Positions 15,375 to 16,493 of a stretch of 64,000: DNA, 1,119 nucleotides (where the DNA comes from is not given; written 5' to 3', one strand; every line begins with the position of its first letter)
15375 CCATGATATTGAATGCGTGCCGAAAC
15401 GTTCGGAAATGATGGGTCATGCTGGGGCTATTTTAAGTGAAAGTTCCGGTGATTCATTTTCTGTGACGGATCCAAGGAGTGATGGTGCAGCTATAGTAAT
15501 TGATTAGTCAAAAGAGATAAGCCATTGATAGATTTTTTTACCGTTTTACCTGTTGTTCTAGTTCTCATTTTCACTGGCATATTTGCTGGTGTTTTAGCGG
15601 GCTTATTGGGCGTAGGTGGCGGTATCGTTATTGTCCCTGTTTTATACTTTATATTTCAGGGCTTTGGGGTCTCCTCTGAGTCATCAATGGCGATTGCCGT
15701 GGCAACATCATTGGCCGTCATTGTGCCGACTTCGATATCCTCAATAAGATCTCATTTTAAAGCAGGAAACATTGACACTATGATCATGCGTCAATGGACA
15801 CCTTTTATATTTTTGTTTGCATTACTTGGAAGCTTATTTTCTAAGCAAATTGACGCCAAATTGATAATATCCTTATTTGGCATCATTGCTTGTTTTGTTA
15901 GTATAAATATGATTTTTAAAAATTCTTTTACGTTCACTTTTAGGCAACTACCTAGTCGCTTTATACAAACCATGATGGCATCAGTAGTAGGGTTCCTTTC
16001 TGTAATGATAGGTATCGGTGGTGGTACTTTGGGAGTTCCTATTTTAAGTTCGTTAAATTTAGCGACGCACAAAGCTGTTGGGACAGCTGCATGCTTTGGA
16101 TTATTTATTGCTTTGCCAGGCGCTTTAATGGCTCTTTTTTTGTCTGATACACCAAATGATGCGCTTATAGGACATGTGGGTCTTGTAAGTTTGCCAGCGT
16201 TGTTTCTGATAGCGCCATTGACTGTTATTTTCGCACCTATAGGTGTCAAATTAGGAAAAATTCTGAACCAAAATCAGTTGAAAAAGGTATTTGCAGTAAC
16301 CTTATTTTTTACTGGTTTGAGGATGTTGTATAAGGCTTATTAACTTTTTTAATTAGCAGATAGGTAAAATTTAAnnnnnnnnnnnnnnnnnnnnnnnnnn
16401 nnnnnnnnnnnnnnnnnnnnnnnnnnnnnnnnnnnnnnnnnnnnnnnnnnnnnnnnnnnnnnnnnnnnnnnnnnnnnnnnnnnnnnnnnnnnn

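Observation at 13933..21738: Seven-gene operon encodes a urea-free allantoate -> ureidoglycine -> oxalurate -> oxamate branch with an embedded TauE-family transporter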

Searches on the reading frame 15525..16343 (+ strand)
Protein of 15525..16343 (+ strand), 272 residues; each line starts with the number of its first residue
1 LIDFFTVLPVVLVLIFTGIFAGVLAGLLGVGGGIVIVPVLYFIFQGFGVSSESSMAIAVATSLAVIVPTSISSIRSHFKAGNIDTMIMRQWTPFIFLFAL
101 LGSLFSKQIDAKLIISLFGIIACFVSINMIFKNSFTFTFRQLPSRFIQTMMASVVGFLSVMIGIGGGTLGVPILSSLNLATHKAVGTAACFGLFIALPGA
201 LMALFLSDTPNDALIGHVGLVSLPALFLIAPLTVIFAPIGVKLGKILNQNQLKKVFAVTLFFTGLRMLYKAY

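Call 3: search_protein_families(library=ncbifam, proteins=[window:15525-16343:+])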
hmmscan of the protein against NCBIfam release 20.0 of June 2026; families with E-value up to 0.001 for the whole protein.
window:15525-16343:+ (272 aa): 1 family
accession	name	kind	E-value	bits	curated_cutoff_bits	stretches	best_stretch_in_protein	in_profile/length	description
NF040961.1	MamO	equivalog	0.00024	19.6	800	0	154-268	537-648/648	magnetosome protein MamO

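Call 4: search_protein_families(library=pfam, proteins=[window:15525-16343:+])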
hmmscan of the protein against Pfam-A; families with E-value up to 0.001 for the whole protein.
window:15525-16343:+ (272 aa): 1 family
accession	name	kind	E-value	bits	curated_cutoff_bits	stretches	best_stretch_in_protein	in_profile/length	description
PF01925.25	TauE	-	6.3e-47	160.7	32.6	1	14-267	1-237/237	Sulfite exporter TauE/SafE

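Call 23: find_encoding_contigs(protein=window:15525-16343:+, flank=10000, max_places=6)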
Protein window:15525-16343:+ (272 aa): 1 contig read that carries it; 1 place shown.
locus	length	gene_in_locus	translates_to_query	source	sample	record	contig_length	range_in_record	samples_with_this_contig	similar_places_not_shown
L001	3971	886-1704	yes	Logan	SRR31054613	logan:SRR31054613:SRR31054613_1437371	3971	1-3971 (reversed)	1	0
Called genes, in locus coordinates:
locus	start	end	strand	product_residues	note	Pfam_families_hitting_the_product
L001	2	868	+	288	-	?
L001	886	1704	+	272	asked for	PF01925:TauE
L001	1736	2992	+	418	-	PF00266:Aminotran_5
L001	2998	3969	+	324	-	?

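Call 24: find_homologous_proteins(query=window:15525-16343:+, max_evalue=1e-10)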
Query window:15525-16343:+ (272 aa): 6134 proteins with E <= 1e-10 among 8000 candidates; the best 120 are listed.
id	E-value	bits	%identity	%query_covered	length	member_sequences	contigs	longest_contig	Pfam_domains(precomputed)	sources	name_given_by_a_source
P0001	1.6e-160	551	99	100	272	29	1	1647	PF01925.26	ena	-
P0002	5.3e-88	313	58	100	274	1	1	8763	PF01925.26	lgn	-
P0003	1.9e-87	311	57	99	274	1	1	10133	PF01925.26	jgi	jgi:uncharacterized membrane protein YfcA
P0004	4.2e-87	310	58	100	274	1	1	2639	PF01925.26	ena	-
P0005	4.3e-87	310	58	99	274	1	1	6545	PF01925.26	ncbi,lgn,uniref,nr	ncbi:sulfite exporter TauE/SafE family protein [Pseudoalteromonas sp. TAB23]|uniref:sulfite exporter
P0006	5.3e-87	310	57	99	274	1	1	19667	PF01925.26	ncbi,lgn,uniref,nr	ncbi:hypothetical protein P20652_1655 [Pseudoalteromonas sp. BSi20652]|uniref:sulfite exporter TauE/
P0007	5.9e-87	310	58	99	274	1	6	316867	PF01925.26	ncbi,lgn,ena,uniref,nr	ncbi:sulfite exporter TauE/SafE family protein [Pseudoalteromonas sp. NZS127_1]|uniref:sulfite expor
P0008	6.9e-87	309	59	99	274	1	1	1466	PF01925.26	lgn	-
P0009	8.1e-87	309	58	99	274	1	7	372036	PF01925.26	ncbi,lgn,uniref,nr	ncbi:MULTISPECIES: sulfite exporter TauE/SafE family protein [unclassified Pseudoalteromonas]|uniref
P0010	8.6e-87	309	58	100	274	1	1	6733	PF01925.26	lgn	-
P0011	9.1e-87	309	58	100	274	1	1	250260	PF01925.26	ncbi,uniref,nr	ncbi:sulfite exporter TauE/SafE family protein [Colwellia echini]|uniref:Probable membrane transport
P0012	9.6e-87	309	57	99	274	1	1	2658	PF01925.26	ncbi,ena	-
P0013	9.6e-87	309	58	99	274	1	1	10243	PF01925.26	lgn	-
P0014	9.7e-87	309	57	99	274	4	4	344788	PF01925.26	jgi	-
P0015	9.8e-87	309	58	99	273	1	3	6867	PF01925.26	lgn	-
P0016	1.0e-86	309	58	99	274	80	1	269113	PF01925.26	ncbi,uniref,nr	ncbi:sulfite exporter TauE/SafE family protein [Pseudoalteromonas sp. EB27]|uniref:sulfite exporter 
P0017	1.1e-86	309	58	99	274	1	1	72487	PF01925.26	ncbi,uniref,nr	ncbi:sulfite exporter TauE/SafE family protein [Pseudoalteromonas sp. NZS11_1]|uniref:sulfite export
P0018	1.2e-86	309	55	99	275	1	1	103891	PF01925.26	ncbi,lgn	-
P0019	1.2e-86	308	58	99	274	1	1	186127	PF01925.26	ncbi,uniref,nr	ncbi:sulfite exporter TauE/SafE family protein [Pseudoalteromonas sp. SWXJZ94C]|uniref:sulfite expor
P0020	1.6e-86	308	57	100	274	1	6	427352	PF01925.26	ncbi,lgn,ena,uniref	ncbi:sulfite exporter TauE/SafE family protein [Pseudocolwellia agarivorans]|uniref:sulfite exporter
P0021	1.7e-86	308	58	99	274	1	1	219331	PF01925.26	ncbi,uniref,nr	ncbi:sulfite exporter TauE/SafE family protein [Pseudoalteromonas sp. 10-33]|uniref:sulfite exporter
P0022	1.7e-86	308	58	99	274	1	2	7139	PF01925.26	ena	-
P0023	1.7e-86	308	58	99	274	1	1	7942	PF01925.26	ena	-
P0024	1.7e-86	308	58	100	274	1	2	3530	PF01925.26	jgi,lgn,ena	-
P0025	1.9e-86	308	58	99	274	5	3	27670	PF01925.26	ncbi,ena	-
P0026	2.2e-86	308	57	100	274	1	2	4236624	PF01925.26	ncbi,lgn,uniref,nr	ncbi:sulfite exporter TauE/SafE family protein [Pseudocolwellia sp. AS88]|uniref:sulfite exporter Ta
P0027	2.5e-86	307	57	99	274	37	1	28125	PF01925.26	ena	-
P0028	3.1e-86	307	57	100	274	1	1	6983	PF01925.26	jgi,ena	jgi:uncharacterized membrane protein YfcA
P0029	3.5e-86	307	59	99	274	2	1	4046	PF01925.26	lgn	-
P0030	5.8e-86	306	57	99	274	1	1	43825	PF01925.26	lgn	-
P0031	5.9e-86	306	58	99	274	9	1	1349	PF01925.26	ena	-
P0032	7.3e-86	306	58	99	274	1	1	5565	PF01925.26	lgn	-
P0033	8.9e-86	306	59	97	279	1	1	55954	PF01925.26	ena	-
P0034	1.0e-85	305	56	99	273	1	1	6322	PF01925.26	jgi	-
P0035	1.1e-85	305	58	99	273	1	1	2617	PF01925.26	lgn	-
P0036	1.2e-85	305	58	100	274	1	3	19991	PF01925.26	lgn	-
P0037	1.2e-85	305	58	99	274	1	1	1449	PF01925.26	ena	-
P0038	1.6e-85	305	57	99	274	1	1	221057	PF01925.26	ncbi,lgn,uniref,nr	ncbi:sulfite exporter TauE/SafE family protein [Pseudoalteromonas sp. MMG010]|uniref:sulfite exporte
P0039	1.7e-85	305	59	99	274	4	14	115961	PF01925.26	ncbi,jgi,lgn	jgi:uncharacterized membrane protein YfcA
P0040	2.0e-85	305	58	100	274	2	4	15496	PF01925.26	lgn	-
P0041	2.0e-85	304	58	99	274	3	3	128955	PF01925.26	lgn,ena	-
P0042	3.1e-85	304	57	99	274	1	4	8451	PF01925.26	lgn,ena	-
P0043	4.2e-85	303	58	100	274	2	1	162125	PF01925.26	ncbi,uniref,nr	ncbi:sulfite exporter TauE/SafE family protein [Alteromonas sp. ASW11-36]|uniref:Probable membrane t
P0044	4.4e-85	303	56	99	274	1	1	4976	PF01925.26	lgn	-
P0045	4.8e-85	303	58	100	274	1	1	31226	PF01925.26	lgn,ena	-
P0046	4.9e-85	303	59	99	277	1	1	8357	PF01925.26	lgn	-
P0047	5.2e-85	303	59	97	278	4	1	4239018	PF01925.26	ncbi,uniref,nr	ncbi:sulfite exporter TauE/SafE family protein [Thalassotalea euphylliae]|uniref:Probable membrane t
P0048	5.3e-85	303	57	99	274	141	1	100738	PF01925.26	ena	-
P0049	5.7e-85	303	59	99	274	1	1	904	PF01925.26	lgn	-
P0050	6.5e-85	303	57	99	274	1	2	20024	PF01925.26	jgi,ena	jgi:uncharacterized membrane protein YfcA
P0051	7.1e-85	303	57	99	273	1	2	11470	PF01925.26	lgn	-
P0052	9.0e-85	302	57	100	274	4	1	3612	PF01925.26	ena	-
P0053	1.4e-84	302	57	100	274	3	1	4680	PF01925.26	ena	-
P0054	1.4e-84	302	57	99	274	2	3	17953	PF01925.26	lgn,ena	-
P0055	2.3e-84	301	57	99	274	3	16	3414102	PF01925.26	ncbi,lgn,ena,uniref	ncbi:MAG: sulfite exporter TauE/SafE family protein [Pseudoalteromonas sp.]|uniref:sulfite exporter 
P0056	3.1e-84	301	56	100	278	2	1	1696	PF01925.26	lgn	-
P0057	3.6e-84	300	57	99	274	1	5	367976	PF01925.26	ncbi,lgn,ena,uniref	ncbi:sulfite exporter TauE/SafE family protein [Pseudoalteromonas distincta]|uniref:sulfite exporter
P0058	3.7e-84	300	58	100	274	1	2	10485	PF01925.26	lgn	-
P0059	4.3e-84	300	57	99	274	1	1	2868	PF01925.26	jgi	jgi:uncharacterized membrane protein YfcA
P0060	4.9e-84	300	56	99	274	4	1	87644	PF01925.26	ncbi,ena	-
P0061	9.4e-84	299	58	97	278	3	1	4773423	PF01925.26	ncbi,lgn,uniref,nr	ncbi:sulfite exporter TauE/SafE family protein [Thalassotalea euphylliae]|uniref:Probable membrane t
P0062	1.1e-83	299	57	99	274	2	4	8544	PF01925.26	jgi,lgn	jgi:uncharacterized membrane protein YfcA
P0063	1.1e-83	299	57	99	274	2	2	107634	PF01925.26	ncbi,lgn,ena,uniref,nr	ncbi:sulfite exporter TauE/SafE family protein [Reinekea marinisedimentorum]|uniref:Probable membran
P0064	1.2e-83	299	57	99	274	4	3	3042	PF01925.26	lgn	-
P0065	1.3e-83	299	59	99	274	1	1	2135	PF01925.26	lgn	-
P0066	1.5e-83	298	56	100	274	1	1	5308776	PF01925.26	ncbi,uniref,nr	ncbi:sulfite exporter TauE/SafE family protein [Paraglaciecola sp. L3A3]|uniref:sulfite exporter Tau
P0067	1.6e-83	298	56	100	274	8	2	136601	PF01925.26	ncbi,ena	-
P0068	2.2e-83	298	57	99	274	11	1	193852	PF01925.26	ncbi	ncbi:sulfite exporter TauE/SafE family protein [Marinomonas sp.]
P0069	3.2e-83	297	56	99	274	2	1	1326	PF01925.26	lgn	-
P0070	3.4e-83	297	56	86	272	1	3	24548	PF01925.26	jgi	-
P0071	3.4e-83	297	58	96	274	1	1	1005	PF01925.26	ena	-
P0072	3.7e-83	297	56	99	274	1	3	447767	PF01925.26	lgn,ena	-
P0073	3.7e-83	297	57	100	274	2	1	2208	PF01925.26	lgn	-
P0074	4.4e-83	297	58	99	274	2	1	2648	PF01925.26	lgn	-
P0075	4.5e-83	297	56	99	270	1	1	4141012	PF01925.26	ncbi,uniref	ncbi:sulfite exporter TauE/SafE family protein [Catenovulum sp. SX2]|uniref:sulfite exporter TauE/Sa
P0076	4.6e-83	297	56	100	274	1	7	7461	PF01925.26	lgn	-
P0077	5.0e-83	297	56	99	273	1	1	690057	PF01925.26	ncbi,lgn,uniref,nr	ncbi:sulfite exporter TauE/SafE family protein [Gayadomonas joobiniege]|uniref:sulfite exporter TauE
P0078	5.2e-83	297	57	99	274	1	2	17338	PF01925.26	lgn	-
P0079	8.5e-83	296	56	100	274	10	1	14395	PF01925.26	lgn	-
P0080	9.0e-83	296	58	99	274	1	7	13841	PF01925.26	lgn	-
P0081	2.3e-82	294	58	100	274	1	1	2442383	PF01925.26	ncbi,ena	-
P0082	3.6e-82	294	56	99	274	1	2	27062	PF01925.26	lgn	-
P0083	4.1e-82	294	56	97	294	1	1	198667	PF01925.26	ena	-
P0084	8.3e-82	293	57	100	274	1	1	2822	PF01925.26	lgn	-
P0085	8.6e-82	293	54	99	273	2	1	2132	PF01925.26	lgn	-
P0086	9.9e-82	292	59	95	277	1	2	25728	PF01925.26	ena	-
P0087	1.0e-81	292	57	99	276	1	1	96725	PF01925.26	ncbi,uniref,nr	ncbi:sulfite exporter TauE/SafE family protein [Halioxenophilus sp. WMMB6]|uniref:sulfite exporter T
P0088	1.1e-81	292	56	86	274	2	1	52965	PF01925.26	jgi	jgi:uncharacterized protein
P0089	1.2e-81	292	55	100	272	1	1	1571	PF01925.26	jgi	jgi:uncharacterized membrane protein YfcA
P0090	1.7e-81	292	54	99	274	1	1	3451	PF01925.26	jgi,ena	jgi:uncharacterized membrane protein YfcA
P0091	2.2e-81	291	56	100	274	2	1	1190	PF01925.26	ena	-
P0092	2.4e-81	291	57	97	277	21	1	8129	PF01925.26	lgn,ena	-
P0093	2.6e-81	291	57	86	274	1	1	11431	PF01925.26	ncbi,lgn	-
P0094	3.0e-81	291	55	100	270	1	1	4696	PF01925.26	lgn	-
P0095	3.9e-81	290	56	96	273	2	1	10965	PF01925.26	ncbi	-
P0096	4.0e-81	290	54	99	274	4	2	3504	PF01925.26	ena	-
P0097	4.0e-81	290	57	100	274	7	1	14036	PF01925.26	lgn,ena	-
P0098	4.7e-81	290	57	97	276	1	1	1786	PF01925.26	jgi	-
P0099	5.7e-81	290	56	99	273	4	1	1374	PF01925.26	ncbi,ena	-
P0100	7.2e-81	290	55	100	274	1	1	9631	PF01925.26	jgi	-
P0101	8.7e-81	289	55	97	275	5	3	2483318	PF01925.26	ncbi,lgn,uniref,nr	ncbi:sulfite exporter TauE/SafE family protein [Spongiibacter tropicus]|uniref:sulfite exporter TauE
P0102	9.1e-81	289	56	86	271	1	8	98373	PF01925.26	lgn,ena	-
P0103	1.4e-80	289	54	86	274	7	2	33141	PF01925.26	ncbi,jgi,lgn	ncbi:MAG: putative membrane protein YfcA [Paraglaciecola psychrophila]|jgi:uncharacterized membrane 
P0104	1.6e-80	288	54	99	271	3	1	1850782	PF01925.26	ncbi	-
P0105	1.8e-80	288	56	87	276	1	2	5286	PF01925.26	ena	-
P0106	1.9e-80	288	55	97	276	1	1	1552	PF01925.26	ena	-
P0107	2.0e-80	288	54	99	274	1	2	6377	PF01925.26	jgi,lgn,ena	jgi:uncharacterized membrane protein YfcA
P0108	2.2e-80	288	55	97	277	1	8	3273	PF01925.26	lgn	-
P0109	2.5e-80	288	55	99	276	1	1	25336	PF01925.26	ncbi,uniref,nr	ncbi:sulfite exporter TauE/SafE family protein [Agaribacterium haliotis]|uniref:sulfite exporter Tau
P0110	2.5e-80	288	56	100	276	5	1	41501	PF01925.26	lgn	-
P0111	2.7e-80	288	56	97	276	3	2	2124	PF01925.26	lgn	-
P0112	2.8e-80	288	56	100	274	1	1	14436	PF01925.26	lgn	-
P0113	2.8e-80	288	54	99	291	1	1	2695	PF01925.26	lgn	-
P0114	2.9e-80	288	56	99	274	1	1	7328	PF01925.26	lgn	-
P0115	3.0e-80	288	54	99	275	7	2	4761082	PF01925.26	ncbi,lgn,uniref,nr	ncbi:hypothetical protein C0J08_22370 [Marinomonas sp. CT5]|uniref:sulfite exporter TauE/SafE family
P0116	3.3e-80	287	55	99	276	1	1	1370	PF01925.26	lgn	-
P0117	3.4e-80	287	54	97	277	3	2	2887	PF01925.26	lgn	-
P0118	3.5e-80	287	56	99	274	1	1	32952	PF01925.26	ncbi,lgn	ncbi:MAG: sulfite exporter TauE/SafE family protein [Colwellia sp.]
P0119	3.7e-80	287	54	99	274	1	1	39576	PF01925.26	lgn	-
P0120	4.0e-80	287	55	100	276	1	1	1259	PF01925.26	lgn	-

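Call 25: find_encoding_contigs(protein=P0007, flank=10000, max_places=1)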
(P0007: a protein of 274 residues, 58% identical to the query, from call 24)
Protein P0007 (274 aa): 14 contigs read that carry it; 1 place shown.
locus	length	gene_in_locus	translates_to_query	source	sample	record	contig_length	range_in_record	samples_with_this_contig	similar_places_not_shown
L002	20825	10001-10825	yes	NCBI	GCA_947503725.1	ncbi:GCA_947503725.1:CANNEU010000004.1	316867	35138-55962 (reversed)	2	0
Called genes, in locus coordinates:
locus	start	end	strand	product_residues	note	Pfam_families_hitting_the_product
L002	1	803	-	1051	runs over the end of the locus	PF01433:Peptidase_M1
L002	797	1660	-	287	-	PF00005:ABC_tran, PF13304:AAA_21 (faint)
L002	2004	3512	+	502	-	PF06580:His_kinase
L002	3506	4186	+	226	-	PF00072:Response_reg, PF04397:LytTR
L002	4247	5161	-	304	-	PF00892:EamA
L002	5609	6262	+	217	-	PF00440:TetR_N, PF08362:TetR_C_3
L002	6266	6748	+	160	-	PF03737:RraA-like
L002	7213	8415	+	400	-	PF01425:Amidase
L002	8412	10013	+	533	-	PF01019:G_glu_transpept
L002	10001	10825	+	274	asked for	PF01925:TauE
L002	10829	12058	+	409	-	PF00266:Aminotran_5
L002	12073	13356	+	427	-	PF04389:Peptidase_M28 (weak), PF01546:Peptidase_M20, PF07687:M20_dimer (weak)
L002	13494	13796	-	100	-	-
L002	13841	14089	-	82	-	PF06906:DUF1272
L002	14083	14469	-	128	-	-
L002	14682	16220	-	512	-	PF04349:MdoG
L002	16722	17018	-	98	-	-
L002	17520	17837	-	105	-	-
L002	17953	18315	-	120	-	-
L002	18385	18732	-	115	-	-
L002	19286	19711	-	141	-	PF00583:Acetyltransf_1, PF13673:Acetyltransf_10, PF13508:Acetyltransf_7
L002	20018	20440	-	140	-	-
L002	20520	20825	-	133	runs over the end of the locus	-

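Call 26: find_encoding_contigs(protein=P0011, flank=10000, max_places=1)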
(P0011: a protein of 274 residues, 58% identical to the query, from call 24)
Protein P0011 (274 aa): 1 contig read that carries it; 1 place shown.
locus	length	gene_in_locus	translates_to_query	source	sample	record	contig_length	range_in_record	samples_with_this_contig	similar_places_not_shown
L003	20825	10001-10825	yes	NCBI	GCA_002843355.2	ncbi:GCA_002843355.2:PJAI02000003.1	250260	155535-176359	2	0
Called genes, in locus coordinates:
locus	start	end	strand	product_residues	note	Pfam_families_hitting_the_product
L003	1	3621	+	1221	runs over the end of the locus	PF00289:Biotin_carb_N, PF02222:ATP-grasp (weak), PF02786:CPSase_L_D2, PF07478:Dala_Dala_lig_C, PF02785:Biotin_carb_C, PF02626:CT_A_B, PF02682:CT_C_D, PF00364:Biotin_lipoyl, +2 more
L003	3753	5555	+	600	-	PF01425:Amidase, PF21986:AH_C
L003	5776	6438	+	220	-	PF00440:TetR_N, PF08362:TetR_C_3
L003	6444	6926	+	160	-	PF03737:RraA-like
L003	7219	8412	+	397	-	PF01425:Amidase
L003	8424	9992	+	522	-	PF01019:G_glu_transpept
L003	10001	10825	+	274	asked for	PF01925:TauE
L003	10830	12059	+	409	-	PF00266:Aminotran_5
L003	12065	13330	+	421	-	PF04389:Peptidase_M28, PF01546:Peptidase_M20, PF07687:M20_dimer (weak)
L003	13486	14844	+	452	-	PF01979:Amidohydro_1, PF07969:Amidohydro_3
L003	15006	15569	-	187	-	PF00156:Pribosyltran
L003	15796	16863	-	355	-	PF02608:Bmp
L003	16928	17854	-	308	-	PF02653:BPD_transp_2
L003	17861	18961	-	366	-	PF02653:BPD_transp_2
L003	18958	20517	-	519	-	PF00005:ABC_tran, PF13304:AAA_21 (faint), PF00005:ABC_tran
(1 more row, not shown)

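Call 27: find_encoding_contigs(protein=P0063, flank=10000, max_places=1)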
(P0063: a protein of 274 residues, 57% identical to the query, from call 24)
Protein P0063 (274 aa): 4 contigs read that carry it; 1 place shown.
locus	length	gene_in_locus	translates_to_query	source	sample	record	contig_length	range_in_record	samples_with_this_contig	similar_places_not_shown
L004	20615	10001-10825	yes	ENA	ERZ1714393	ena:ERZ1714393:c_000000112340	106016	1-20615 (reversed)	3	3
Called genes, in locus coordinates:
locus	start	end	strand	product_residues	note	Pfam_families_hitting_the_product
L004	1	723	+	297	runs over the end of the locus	PF00126:HTH_1, PF03466:LysR_substrate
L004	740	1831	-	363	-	-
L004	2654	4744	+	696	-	-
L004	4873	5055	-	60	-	PF06945:DUF1289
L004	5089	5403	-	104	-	-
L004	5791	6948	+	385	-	PF01494:FAD_binding_3, PF03486:HI0933_like (faint), PF13450:NAD_binding_8 (faint)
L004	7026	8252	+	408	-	PF01425:Amidase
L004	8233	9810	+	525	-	PF01019:G_glu_transpept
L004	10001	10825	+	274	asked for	PF01925:TauE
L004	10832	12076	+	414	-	PF00266:Aminotran_5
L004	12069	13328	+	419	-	PF04389:Peptidase_M28, PF01546:Peptidase_M20, PF07687:M20_dimer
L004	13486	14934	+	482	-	PF00111:Fer2 (weak), PF01799:Fer2_2, PF00941:FAD_binding_5, PF03450:CO_deh_flav_C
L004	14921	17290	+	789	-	PF01315:Ald_Xan_dh_C, PF02738:MoCoBD_1, PF20256:MoCoBD_2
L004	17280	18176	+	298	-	PF02625:XdhC_CoxI, PF13478:XdhC_C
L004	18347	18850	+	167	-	PF09349:OHCU_decarbox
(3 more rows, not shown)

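Call 28: find_encoding_contigs(protein=P0101, flank=10000, max_places=1)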
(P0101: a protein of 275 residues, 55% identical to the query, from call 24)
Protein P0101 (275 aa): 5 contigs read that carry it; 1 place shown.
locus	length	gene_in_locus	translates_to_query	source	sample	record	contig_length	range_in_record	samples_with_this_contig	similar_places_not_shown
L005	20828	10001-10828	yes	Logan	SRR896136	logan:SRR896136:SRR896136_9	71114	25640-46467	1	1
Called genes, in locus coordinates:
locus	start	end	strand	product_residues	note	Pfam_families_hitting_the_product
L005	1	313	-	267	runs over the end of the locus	PF02900:LigB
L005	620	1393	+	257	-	PF11828:DUF3348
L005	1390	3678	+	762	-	-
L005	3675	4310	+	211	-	PF00691:OmpA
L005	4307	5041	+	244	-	PF11445:DUF2894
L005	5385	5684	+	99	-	-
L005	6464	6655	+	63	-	-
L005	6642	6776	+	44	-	-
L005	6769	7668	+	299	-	PF18863:AbiJ_NTD4 (faint), PF14355:Abi_C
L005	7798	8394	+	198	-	PF01936:NYN (faint), PF18475:PIN7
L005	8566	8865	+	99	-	-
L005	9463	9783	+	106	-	-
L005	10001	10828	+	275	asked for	PF01925:TauE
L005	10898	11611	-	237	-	PF00392:GntR, PF07729:FCD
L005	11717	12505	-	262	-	PF03447:NAD_binding_3, PF01958:Asp_DH_C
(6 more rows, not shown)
